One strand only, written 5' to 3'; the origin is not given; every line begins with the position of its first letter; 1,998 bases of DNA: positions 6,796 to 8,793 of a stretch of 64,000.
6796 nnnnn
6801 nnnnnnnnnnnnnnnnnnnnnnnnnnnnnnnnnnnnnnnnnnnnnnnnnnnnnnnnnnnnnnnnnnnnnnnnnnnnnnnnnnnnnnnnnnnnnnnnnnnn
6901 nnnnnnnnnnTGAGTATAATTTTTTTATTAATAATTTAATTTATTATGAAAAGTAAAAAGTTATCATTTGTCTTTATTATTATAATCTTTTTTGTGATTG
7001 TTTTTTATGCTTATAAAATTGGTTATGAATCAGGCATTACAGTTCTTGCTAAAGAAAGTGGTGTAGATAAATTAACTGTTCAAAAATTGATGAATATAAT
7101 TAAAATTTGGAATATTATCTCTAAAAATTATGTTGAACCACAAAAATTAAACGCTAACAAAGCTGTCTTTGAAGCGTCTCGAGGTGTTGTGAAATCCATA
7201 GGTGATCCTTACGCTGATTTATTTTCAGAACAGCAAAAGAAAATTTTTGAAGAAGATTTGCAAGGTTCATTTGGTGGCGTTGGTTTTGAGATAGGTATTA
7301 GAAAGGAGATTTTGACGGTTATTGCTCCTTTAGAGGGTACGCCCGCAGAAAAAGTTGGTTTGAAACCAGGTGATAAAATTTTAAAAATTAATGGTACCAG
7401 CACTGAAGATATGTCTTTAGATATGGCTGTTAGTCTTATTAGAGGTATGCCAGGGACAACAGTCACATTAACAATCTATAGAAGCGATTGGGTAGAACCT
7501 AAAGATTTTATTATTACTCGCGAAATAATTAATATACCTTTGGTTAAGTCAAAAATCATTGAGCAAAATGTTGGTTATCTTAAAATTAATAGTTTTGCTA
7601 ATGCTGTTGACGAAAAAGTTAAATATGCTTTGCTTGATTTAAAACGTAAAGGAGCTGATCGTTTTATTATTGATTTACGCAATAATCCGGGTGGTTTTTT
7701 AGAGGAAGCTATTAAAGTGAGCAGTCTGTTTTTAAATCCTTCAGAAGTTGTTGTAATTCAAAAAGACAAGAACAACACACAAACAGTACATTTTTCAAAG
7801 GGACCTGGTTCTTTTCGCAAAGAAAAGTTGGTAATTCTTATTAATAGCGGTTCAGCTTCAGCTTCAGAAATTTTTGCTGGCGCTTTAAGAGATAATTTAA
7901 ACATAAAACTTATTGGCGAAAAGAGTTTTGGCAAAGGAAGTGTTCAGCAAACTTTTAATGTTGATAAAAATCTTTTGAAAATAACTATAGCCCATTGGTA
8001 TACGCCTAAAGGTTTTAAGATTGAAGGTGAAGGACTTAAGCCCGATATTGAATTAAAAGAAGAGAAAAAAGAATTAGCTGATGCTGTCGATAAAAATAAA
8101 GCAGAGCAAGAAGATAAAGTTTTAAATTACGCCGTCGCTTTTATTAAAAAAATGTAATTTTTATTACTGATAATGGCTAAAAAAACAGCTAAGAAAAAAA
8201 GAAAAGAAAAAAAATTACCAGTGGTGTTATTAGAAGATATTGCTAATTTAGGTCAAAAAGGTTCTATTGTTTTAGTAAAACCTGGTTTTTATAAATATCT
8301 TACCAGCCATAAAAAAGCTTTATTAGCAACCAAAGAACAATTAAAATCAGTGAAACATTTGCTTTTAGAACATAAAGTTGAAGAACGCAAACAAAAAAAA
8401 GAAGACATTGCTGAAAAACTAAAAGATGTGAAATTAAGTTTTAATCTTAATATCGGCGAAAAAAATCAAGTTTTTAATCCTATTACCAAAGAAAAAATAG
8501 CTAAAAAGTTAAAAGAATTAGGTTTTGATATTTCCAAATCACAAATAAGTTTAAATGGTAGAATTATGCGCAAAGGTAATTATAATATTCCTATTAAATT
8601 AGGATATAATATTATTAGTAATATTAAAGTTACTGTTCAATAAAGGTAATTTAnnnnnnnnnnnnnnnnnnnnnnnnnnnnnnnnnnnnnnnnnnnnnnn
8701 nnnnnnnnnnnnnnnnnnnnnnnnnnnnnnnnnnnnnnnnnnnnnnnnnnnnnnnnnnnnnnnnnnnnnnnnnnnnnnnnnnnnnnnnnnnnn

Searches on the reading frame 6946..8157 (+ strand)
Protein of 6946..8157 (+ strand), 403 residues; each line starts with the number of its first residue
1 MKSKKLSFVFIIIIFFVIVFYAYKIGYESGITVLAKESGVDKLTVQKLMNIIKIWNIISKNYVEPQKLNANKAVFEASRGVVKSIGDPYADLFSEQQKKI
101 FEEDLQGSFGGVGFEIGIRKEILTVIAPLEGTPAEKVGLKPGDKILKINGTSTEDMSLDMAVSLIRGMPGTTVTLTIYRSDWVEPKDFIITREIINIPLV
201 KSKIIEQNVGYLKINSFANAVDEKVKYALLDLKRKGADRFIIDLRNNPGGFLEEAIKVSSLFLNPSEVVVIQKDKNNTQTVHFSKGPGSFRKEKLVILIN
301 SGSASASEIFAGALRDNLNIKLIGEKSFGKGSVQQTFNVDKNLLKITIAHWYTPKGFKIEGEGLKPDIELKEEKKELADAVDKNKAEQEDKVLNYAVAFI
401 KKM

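Call 12: search_protein_families(library=pfam, proteins=[window:6946-8157:+], max_evalue=0.001)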
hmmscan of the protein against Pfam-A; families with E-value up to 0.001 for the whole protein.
window:6946-8157:+ (403 aa): 4 families
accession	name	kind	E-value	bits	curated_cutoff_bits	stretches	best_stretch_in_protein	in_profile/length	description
PF03572.23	Peptidase_S41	-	1.1e-49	168.7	24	1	208-369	1-164/165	Peptidase family S41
PF17820.7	PDZ_6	-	2.6e-13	49.9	27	1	126-179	3-54/54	PDZ domain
PF00595.29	PDZ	-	2.9e-13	50.4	23.2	1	110-177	10-80/81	PDZ domain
PF13180.12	PDZ_2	-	1.2e-09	38.7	27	1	114-181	5-71/80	PDZ domain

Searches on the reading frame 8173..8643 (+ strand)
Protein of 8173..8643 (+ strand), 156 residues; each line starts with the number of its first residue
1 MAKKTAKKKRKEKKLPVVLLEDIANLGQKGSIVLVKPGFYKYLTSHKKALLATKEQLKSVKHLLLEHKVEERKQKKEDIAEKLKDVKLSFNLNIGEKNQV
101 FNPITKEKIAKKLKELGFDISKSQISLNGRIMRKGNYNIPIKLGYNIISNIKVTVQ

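Call 12: search_protein_families(library=pfam, proteins=[window:8173-8643:+], max_evalue=0.001)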
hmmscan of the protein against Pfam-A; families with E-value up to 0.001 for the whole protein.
window:8173-8643:+ (156 aa): 2 families
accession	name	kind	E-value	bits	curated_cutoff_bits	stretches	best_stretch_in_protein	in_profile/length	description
PF03948.19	Ribosomal_L9_C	-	5.2e-16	59.3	23.2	1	75-156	2-85/86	Ribosomal protein L9, C-terminal domain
PF01281.25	Ribosomal_L9_N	-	1e-11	44.6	20.7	1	16-59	2-46/47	Ribosomal protein L9, N-terminal domain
